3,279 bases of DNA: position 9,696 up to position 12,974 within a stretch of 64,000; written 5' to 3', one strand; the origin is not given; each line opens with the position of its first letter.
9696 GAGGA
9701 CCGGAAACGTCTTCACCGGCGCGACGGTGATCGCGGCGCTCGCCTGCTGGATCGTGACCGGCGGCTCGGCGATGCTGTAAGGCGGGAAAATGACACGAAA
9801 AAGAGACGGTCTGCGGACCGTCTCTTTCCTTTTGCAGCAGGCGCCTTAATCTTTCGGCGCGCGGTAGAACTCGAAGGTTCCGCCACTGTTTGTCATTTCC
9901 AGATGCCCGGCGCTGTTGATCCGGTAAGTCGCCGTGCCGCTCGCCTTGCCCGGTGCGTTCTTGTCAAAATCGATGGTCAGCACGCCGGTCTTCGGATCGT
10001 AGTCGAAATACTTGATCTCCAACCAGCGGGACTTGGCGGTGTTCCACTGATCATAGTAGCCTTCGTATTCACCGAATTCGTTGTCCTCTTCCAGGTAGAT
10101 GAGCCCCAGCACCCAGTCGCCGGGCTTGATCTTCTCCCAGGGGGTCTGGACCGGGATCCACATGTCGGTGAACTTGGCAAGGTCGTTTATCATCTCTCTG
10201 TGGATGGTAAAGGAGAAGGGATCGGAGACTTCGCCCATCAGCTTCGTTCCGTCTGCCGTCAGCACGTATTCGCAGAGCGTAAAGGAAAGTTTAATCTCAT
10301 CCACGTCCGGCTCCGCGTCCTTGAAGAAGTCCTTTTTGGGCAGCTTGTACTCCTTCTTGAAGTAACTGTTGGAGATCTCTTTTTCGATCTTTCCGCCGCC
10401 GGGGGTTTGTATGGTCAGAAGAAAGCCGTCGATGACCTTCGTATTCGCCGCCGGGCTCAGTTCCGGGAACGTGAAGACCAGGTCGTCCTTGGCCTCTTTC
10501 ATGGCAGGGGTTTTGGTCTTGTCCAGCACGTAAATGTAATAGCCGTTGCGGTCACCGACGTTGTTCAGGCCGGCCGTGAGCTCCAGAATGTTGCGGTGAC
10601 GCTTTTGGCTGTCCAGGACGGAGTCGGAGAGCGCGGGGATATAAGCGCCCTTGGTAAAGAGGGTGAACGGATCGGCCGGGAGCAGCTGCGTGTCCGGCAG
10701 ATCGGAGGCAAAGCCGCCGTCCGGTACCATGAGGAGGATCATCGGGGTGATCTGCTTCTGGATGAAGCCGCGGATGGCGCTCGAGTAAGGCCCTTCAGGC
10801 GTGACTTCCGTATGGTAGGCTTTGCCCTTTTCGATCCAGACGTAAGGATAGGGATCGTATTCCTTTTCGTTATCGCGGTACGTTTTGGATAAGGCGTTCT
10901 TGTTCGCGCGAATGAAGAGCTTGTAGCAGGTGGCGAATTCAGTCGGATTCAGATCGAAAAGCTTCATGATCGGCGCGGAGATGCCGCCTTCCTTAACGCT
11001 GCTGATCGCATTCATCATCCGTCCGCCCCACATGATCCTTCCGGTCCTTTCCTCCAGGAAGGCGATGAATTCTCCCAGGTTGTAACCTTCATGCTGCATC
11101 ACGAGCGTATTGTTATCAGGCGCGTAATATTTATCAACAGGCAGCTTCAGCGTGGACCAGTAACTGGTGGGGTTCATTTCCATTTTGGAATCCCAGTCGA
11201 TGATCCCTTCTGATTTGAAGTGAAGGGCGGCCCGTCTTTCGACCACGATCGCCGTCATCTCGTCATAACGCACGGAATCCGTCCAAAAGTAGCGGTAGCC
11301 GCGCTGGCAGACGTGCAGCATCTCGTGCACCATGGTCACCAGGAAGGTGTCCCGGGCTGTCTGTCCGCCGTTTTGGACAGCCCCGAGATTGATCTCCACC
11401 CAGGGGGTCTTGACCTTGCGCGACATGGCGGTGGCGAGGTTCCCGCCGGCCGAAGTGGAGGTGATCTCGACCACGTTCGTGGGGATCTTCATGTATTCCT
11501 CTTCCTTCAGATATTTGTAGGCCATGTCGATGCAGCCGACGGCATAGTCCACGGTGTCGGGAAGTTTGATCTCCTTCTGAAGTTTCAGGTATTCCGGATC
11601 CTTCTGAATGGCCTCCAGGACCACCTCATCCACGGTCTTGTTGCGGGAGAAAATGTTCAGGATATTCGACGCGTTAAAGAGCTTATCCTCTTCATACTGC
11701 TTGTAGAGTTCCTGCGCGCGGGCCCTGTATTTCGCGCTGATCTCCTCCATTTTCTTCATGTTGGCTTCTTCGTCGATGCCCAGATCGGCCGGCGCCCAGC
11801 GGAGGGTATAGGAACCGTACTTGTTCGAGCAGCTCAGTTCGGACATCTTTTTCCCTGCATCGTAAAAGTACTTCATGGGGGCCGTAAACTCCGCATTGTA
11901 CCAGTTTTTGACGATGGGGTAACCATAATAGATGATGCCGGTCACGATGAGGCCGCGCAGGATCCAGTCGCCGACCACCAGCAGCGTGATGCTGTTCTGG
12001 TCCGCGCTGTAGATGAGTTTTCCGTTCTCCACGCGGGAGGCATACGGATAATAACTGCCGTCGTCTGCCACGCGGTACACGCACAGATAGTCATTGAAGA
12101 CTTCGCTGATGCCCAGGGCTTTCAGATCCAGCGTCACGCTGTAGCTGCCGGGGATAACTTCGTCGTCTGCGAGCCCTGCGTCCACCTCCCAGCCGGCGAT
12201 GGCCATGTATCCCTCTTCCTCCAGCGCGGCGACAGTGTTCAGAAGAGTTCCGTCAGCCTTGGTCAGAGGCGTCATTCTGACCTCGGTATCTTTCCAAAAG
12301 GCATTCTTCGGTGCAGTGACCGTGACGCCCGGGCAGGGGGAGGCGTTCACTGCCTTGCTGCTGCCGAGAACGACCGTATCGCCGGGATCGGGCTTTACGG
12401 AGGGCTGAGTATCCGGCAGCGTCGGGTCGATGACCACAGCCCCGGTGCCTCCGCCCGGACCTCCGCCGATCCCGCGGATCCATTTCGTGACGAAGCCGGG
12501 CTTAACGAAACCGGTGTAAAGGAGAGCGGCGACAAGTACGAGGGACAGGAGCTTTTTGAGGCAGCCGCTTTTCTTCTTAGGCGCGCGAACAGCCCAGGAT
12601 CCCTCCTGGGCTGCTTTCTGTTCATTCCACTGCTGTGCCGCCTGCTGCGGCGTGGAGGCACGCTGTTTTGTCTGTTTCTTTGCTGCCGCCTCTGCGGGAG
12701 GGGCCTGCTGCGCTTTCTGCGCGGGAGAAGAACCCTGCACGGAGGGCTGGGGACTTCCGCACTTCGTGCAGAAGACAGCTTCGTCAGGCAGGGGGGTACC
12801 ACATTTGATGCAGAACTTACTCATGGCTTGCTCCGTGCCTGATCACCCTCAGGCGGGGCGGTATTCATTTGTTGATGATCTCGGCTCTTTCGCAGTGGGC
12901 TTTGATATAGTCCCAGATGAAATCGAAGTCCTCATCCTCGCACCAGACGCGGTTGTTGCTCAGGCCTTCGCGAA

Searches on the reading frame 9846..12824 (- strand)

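Call 84: search_protein_families(library=pfam, proteins=[window:9846-12824:-], max_evalue=0.00001)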
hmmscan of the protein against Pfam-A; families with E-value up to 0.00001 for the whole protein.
window:9846-12824:- (992 aa): 1 family
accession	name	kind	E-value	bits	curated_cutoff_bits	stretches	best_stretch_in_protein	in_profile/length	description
PF13240.11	Zn_Ribbon_1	-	4.7e-08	33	25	1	4-25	1-22/23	zinc-ribbon domain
